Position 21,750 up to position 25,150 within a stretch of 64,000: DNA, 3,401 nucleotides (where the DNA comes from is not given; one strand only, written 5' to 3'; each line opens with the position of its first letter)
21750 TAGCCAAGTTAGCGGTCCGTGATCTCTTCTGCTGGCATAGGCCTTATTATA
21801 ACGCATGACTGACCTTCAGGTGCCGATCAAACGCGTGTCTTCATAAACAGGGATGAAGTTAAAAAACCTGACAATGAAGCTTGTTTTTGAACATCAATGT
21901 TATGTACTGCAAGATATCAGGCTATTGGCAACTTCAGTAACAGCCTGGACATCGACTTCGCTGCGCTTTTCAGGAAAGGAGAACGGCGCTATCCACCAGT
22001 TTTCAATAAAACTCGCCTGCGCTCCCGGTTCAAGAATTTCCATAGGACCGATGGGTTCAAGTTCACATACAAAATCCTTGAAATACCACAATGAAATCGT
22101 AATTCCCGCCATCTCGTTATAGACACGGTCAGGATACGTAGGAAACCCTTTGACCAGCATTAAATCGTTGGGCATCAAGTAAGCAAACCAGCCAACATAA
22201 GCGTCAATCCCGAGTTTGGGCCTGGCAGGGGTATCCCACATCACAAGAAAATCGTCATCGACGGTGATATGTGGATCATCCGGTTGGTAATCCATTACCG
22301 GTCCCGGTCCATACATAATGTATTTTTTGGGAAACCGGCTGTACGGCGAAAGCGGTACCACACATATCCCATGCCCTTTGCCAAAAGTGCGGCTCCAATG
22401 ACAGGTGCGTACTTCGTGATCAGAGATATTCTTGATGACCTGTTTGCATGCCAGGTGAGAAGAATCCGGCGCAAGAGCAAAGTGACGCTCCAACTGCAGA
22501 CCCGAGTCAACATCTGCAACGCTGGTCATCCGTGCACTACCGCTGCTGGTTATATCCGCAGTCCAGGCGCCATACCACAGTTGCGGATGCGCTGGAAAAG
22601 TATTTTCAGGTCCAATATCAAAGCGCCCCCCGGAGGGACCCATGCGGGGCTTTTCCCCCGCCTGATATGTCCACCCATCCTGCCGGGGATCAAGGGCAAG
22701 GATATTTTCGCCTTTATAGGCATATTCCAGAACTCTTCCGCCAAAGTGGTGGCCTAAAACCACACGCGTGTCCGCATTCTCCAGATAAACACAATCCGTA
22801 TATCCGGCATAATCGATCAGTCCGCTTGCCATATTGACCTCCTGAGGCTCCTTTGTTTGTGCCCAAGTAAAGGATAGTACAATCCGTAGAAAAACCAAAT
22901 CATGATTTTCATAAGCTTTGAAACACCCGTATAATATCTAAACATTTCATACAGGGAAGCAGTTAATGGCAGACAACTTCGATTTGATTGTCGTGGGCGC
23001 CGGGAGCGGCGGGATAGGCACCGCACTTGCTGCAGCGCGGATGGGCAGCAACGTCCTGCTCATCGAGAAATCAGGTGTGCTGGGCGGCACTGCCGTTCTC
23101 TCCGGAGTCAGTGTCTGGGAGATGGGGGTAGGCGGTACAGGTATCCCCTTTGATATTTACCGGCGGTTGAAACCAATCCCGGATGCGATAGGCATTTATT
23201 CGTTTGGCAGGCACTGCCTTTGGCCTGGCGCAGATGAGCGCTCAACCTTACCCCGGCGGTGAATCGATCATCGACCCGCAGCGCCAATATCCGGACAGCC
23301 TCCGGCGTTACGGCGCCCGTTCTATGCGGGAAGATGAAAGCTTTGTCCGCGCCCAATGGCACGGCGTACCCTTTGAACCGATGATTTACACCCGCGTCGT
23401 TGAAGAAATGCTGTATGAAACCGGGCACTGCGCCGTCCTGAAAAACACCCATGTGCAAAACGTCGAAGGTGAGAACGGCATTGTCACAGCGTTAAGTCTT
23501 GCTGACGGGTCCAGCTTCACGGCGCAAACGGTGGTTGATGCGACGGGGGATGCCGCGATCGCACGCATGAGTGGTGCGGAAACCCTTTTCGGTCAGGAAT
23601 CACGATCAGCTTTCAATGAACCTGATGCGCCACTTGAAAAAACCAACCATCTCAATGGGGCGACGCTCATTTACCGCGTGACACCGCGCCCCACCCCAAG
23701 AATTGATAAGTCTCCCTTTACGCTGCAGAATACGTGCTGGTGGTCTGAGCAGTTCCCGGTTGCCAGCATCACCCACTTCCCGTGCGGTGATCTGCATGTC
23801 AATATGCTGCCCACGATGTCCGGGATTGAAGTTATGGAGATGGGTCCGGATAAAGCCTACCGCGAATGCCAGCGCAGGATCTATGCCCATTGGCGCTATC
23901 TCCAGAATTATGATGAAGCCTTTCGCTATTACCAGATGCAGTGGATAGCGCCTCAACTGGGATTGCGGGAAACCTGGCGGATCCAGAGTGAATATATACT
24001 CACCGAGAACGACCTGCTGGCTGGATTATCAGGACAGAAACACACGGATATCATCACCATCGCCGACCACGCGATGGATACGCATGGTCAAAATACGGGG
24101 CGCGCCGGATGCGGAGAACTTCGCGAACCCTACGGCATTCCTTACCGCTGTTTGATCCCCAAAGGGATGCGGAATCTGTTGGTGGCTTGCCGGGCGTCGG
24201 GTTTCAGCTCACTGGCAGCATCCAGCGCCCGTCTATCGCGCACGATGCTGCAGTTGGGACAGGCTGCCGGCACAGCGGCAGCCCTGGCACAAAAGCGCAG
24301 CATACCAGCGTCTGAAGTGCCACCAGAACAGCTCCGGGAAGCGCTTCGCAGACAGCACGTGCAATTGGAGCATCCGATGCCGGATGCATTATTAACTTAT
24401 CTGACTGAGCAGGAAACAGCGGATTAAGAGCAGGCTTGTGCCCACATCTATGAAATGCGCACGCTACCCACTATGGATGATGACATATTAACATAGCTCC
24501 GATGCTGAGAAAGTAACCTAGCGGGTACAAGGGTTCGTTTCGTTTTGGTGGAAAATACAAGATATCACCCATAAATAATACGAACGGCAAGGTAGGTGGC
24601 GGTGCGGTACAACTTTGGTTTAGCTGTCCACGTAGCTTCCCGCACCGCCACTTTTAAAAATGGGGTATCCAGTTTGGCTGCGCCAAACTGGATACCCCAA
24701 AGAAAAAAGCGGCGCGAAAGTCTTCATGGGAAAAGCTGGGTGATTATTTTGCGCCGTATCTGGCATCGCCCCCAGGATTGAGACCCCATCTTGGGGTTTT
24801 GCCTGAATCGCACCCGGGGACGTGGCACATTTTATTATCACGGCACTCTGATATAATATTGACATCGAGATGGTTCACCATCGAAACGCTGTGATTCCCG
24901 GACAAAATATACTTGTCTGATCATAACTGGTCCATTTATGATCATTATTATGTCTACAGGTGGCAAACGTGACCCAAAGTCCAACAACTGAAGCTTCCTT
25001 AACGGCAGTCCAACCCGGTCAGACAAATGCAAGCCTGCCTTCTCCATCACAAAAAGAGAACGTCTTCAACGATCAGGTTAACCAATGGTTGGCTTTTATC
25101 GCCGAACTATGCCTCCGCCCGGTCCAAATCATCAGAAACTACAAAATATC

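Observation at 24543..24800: Unnamed family of three-hairpin non-coding elements with covarying stems (copy X; partners at 60545-60800 and 37589-37660)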

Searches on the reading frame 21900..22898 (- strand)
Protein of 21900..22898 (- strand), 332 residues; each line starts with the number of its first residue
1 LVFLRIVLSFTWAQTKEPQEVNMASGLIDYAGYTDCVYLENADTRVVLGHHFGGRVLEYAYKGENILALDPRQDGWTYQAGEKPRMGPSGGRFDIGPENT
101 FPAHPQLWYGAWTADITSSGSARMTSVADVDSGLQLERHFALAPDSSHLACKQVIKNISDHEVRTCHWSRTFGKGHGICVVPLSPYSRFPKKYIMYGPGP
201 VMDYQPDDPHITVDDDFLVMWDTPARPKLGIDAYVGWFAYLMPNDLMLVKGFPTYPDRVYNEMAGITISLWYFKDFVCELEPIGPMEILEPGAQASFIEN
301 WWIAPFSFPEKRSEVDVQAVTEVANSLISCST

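Call 23: search_protein_families(library=pfam, proteins=[window:21900-22898:-])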
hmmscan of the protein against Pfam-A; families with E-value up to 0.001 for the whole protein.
window:21900-22898:- (332 aa): 1 family
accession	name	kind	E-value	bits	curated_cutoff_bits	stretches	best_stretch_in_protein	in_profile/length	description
PF14315.11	DUF4380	-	0.00011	21.7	29.4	0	101-303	88-294/295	Domain of unknown function (DUF4380)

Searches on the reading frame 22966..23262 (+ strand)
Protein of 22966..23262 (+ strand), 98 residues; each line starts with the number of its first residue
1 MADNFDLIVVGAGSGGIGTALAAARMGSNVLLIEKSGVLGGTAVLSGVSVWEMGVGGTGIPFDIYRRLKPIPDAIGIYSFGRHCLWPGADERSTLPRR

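Call 72: search_protein_families(library=pfam, proteins=[window:22966-23262:+], max_evalue=0.001)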
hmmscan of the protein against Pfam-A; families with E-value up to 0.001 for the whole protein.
window:22966-23262:+ (98 aa): 7 families
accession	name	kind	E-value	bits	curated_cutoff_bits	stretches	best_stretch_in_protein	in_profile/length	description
PF12831.13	FAD_oxidored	-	5.5e-13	49.4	27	1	6-68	1-68/416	FAD dependent oxidoreductase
PF00890.30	FAD_binding_2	-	2.3e-05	24.2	20.4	1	6-53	1-48/414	FAD binding domain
PF01134.28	GIDA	-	5.3e-05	22.9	22.1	1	6-35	1-30/391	Glucose inhibited division protein A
PF07992.20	Pyr_redox_2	-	0.00015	21.7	26.1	1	5-46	1-43/291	Pyridine nucleotide-disulphide oxidoreductase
PF03486.20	HI0933_like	-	0.00026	21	50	1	6-47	2-43/244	HI0933-like protein Rossmann domain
PF01266.30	DAO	-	0.00052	20.1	27.9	1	6-42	1-38/353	FAD dependent oxidoreductase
PF13450.12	NAD_binding_8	-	0.00064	20.4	21.9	1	9-43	1-35/68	NAD(P)-binding Rossmann-like domain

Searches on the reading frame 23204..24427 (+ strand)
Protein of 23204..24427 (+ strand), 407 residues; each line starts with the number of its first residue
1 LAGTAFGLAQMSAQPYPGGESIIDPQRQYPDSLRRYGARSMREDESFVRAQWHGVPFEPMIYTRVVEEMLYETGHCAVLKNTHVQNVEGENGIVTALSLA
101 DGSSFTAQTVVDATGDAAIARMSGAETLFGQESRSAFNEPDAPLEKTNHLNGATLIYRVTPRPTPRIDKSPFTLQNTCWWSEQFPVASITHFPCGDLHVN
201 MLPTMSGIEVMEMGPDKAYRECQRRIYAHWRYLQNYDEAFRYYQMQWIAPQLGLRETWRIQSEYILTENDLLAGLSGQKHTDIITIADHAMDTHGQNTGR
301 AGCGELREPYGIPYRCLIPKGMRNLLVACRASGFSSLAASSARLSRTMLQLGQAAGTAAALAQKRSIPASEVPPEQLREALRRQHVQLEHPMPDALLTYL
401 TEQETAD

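Call 23: search_protein_families(library=pfam, proteins=[window:23204-24427:+])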
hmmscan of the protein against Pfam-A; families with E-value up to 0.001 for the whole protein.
window:23204-24427:+ (407 aa): 1 family
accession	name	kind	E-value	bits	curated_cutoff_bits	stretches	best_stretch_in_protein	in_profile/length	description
PF12831.13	FAD_oxidored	-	4.6e-60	204.5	27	1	48-381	78-416/416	FAD dependent oxidoreductase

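Call 47: find_homologous_proteins(query=window:23204-24427:+, max_evalue=1e-40)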
Query window:23204-24427:+ (407 aa): 988 proteins with E <= 1e-40 among 8000 candidates; the best 120 are listed.
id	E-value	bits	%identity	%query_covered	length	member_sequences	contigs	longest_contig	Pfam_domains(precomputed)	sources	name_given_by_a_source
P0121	7.1e-272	919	100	98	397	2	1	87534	PF12831.14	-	-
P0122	6.4e-214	728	79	96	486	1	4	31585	PF01946.24,PF01266.31,PF00890.31,PF07992.21,PF03486.21,PF01134.29,PF12831.14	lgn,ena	-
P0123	3.2e-197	673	73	96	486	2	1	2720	PF01266.31,PF00890.31,PF07992.21,PF03486.21,PF01134.29,PF12831.14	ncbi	-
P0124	6.9e-179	613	66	95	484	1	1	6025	PF07992.21,PF01134.29,PF12831.14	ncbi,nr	ncbi:MAG: FAD-dependent oxidoreductase [Anaerolineae bacterium]|nr:FAD-dependent oxidoreductase [Ana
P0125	1.0e-167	576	62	96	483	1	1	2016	PF01266.31,PF13450.13,PF00890.31,PF04820.21,PF12831.14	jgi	jgi:hypothetical protein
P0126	5.7e-155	534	58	97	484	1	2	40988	PF01266.31,PF07992.21,PF01134.29,PF12831.14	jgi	jgi:hypothetical protein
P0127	2.7e-154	532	61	94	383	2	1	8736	PF12831.14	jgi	-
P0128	1.2e-151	523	60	96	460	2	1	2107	PF12831.14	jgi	jgi:hypothetical protein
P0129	1.7e-151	523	59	96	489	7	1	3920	PF07992.21,PF12831.14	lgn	-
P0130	2.3e-151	522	57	97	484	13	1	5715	PF12831.14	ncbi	-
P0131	7.6e-150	517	59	96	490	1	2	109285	PF01266.31,PF00890.31,PF03486.21,PF12831.14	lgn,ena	-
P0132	2.2e-149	516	60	96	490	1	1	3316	PF01266.31,PF13450.13,PF00890.31,PF07992.21,PF12831.14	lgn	-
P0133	7.5e-149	514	56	96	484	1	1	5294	PF01134.29,PF12831.14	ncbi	ncbi:MAG: FAD-dependent oxidoreductase [Candidatus Latescibacterota bacterium]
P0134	9.9e-148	510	56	96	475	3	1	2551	PF12831.14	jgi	jgi:hypothetical protein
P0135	4.6e-147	508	59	95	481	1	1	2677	PF01266.31,PF00890.31,PF12831.14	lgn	-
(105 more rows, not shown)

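Call 48: find_encoding_contigs(protein=P0122, flank=6000, max_places=4)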
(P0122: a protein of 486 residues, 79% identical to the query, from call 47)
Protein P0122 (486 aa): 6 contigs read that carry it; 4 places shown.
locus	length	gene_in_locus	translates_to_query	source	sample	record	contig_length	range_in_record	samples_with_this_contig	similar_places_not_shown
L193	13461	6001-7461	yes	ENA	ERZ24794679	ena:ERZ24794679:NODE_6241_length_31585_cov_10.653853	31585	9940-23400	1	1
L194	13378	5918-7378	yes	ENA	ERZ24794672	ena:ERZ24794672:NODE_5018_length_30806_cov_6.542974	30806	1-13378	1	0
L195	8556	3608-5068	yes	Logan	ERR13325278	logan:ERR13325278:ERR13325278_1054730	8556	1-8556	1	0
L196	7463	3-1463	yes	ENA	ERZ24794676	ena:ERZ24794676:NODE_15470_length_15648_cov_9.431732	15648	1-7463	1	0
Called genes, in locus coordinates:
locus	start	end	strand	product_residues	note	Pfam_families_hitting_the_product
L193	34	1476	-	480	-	PF00884:Sulfatase, PF01663:Phosphodiest (faint)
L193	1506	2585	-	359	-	PF08450:SGL (faint), PF10282:Lactonase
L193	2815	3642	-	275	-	PF00135:COesterase, PF02129:Peptidase_S15 (faint), PF20434:BD-FAE, PF07859:Abhydrolase_3, PF00326:Peptidase_S9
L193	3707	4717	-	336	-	PF12838:Fer4_7, PF13484:Fer4_16 (weak)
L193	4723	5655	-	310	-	PF14315:DUF4380 (faint)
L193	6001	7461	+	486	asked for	PF00890:FAD_binding_2 (weak), PF01134:GIDA (faint), PF01266:DAO (faint), PF01946:Thi4 (faint), PF03486:HI0933_like (faint), PF07992:Pyr_redox_2, PF12831:FAD_oxidored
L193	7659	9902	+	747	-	PF00916:Sulfate_transp, PF01740:STAS, PF00581:Rhodanese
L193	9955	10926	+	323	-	PF03320:FBPase_glpX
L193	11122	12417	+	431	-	PF04055:Radical_SAM, PF13186:SPASM, PF02810:SEC-C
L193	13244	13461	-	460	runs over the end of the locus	PF00364:Biotin_lipoyl, PF02817:E3_binding, PF00198:2-oxoacid_dh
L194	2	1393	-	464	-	?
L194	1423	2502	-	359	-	PF08450:SGL (faint), PF10282:Lactonase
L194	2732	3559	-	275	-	PF00135:COesterase, PF02129:Peptidase_S15 (faint), PF20434:BD-FAE, PF07859:Abhydrolase_3, PF00326:Peptidase_S9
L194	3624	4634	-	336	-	PF12838:Fer4_7, PF13484:Fer4_16 (weak)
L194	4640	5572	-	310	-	PF14315:DUF4380 (faint)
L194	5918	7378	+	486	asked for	PF00890:FAD_binding_2 (weak), PF01134:GIDA (faint), PF01266:DAO (faint), PF01946:Thi4 (faint), PF03486:HI0933_like (faint), PF07992:Pyr_redox_2, PF12831:FAD_oxidored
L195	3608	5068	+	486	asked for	PF00890:FAD_binding_2 (weak), PF01134:GIDA (faint), PF01266:DAO (faint), PF01946:Thi4 (faint), PF03486:HI0933_like (faint), PF07992:Pyr_redox_2, PF12831:FAD_oxidored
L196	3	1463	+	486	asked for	PF00890:FAD_binding_2 (weak), PF01134:GIDA (faint), PF01266:DAO (faint), PF01946:Thi4 (faint), PF03486:HI0933_like (faint), PF07992:Pyr_redox_2, PF12831:FAD_oxidored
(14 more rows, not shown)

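Call 49: find_encoding_contigs(protein=P0121, flank=10000, max_places=4)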
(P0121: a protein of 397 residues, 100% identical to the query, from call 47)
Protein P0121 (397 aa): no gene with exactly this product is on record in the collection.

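Call 63: find_encoding_contigs(protein=P0123, flank=10000, max_places=5)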
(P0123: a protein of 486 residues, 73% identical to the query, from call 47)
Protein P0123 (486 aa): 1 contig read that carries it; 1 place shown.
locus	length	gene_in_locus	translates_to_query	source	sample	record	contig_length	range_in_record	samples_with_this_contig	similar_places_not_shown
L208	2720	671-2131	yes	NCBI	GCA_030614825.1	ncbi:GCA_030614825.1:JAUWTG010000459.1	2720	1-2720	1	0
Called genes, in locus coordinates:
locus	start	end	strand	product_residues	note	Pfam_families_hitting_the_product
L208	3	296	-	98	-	?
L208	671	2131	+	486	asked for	PF00890:FAD_binding_2 (weak), PF01134:GIDA (faint), PF01266:DAO (faint), PF03486:HI0933_like (faint), PF07992:Pyr_redox_2, PF12831:FAD_oxidored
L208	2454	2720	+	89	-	?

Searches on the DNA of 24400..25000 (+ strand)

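Call 13: search_rna_families(source=window, start=24400, end=25000, threshold=evalue, max_evalue=10)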
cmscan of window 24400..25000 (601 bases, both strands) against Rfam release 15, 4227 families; matches with E-value up to 10: 10.
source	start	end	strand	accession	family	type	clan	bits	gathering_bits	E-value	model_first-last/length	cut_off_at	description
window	24642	24712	-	RF00911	mir-672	Gene; miRNA;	-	26.5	97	0.004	1-81/81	no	mir-672 microRNA precursor family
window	24662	24698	+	RF00237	mir-9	Gene; miRNA;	-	20.8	58.6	0.38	1-78/78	no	mir-9/mir-79 microRNA precursor family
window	24653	24765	+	RF01094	RF_site6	Cis-reg; frameshift_element;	-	19.4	90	2.7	1-118/118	no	Polymerase ribosomal frameshift site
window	24661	24699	-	RF02254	mir-35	Gene; miRNA;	CL00088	17.7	70.2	1.8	1-72/72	no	mir-35 microRNA precursor family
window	24530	24618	+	RF02882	MH_s36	Gene; sRNA;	-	17.4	46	3.6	1-92/92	no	Mesorhizobail RNA 36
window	24595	24650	-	RF03523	mir-4703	Gene; miRNA;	-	16.9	88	1.7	1-61/61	no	mir-4703 microRNA precursor family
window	24659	24699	-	RF02214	mir-56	Gene; miRNA;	-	16.9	80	1.9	1-65/65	no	mir-56 microRNA precursor family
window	24666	24760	-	RF02450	ncr1175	Gene; sRNA;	-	15.3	60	4.6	1-110/110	no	Bacillus sRNA ncr1175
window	24661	24701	+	RF03737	mir-8315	Gene; miRNA;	-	15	80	4.6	1-60/60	no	mir-8315 microRNA precursor family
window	24843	24929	-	RF00288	snoZ30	Gene; snRNA; snoRNA; CD-box;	-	14.4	50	7.8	1-97/97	no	Z30 small nucleolar RNA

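Call 15: search_dna_similar(query=window:24530-24810:+, collection=ecoli_genomes, mode=distant, max_evalue=0.01)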
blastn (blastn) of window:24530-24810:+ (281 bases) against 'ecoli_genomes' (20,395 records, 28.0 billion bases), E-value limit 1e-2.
No match.

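Call 16: search_dna_similar(query=window:24530-24810:+, collection=plasmids, mode=distant, max_evalue=0.01)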
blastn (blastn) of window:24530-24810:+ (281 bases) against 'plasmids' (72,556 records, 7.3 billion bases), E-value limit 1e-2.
No match.

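Call 78: build_rna_model(alignment_id=A5, structure=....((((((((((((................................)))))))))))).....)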
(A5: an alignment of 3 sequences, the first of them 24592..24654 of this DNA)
Model R1 built from alignment A5 (3 sequences, 65 columns); structure: as given.
model positions 62; base pairs 10; branch points 0; effective number of sequences 3; information 0.872 bits per position. Calibrated on 0.2 Mb of random sequence (short: E-values are rough).
structure used (alignment columns):
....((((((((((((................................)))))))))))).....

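Call 79: search_with_rna_model(model_id=R1, sources=[window, L068, L070, L071, L072, L193, L196, L204, L205, L206, L207, L208, L209, L210], max_evalue=10, show_alignments=6)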
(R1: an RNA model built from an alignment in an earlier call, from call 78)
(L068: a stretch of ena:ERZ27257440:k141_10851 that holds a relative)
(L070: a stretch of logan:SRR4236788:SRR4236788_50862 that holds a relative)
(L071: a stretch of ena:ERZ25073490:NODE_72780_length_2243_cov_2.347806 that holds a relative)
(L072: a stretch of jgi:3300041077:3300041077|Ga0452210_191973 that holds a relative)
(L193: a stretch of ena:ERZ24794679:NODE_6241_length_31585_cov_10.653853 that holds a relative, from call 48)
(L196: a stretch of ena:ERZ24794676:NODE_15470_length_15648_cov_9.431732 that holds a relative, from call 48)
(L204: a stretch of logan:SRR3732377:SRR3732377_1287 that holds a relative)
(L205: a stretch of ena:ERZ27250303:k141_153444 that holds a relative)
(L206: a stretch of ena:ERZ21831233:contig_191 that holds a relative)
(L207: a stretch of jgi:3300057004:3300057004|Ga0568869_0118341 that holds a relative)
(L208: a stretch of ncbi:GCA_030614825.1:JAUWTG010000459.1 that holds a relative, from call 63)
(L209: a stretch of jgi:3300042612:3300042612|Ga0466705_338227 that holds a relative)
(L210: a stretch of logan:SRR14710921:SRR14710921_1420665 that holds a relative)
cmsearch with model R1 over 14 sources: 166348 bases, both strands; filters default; matches with E-value up to 10: 12.
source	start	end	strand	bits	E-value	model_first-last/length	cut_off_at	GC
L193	5824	5884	+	75.5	6.2e-15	1-62/62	no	0.49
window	24592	24654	+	73.8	1.5e-14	1-62/62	no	0.57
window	60659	60720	-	73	2.3e-14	1-62/62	no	0.58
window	60550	60610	+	32.9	4e-05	1-62/62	no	0.52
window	60658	60719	+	31.7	7.3e-05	1-62/62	no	0.58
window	24593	24655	-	27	0.0009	1-62/62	no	0.56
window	60552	60612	-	16.8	0.2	1-62/62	no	0.52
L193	5825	5885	-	11.9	2.7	1-62/62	no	0.49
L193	10738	10794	-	11.8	2.9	1-62/62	no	0.53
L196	4740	4796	-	11.8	2.9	1-62/62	no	0.53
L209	2032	2102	+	11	4.4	1-62/62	no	0.54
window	56784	56836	-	10.3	6.2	1-62/62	no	0.58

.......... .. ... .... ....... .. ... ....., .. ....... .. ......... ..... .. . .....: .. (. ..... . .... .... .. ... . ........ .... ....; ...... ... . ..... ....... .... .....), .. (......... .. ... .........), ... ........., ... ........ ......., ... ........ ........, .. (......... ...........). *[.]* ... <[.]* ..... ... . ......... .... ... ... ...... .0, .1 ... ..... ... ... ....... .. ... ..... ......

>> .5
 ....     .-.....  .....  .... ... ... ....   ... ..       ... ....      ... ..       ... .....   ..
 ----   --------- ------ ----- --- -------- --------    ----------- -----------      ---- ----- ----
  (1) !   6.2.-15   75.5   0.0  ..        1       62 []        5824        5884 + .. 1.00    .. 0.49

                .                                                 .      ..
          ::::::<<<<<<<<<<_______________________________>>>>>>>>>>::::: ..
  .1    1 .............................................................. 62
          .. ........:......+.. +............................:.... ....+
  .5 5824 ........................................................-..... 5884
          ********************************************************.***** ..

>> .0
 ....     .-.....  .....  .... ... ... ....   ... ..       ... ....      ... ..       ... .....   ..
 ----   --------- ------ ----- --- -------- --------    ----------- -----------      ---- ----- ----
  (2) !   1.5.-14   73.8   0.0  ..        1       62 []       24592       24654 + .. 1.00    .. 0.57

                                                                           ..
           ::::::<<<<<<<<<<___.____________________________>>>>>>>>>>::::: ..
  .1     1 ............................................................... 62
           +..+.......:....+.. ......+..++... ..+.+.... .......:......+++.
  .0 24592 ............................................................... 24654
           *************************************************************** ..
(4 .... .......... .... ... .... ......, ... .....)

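Call 87: search_rna_families(source=window, start=24810, end=24965, threshold=evalue, max_evalue=1)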
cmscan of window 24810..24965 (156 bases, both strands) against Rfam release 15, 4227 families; matches with E-value up to 1: 0.
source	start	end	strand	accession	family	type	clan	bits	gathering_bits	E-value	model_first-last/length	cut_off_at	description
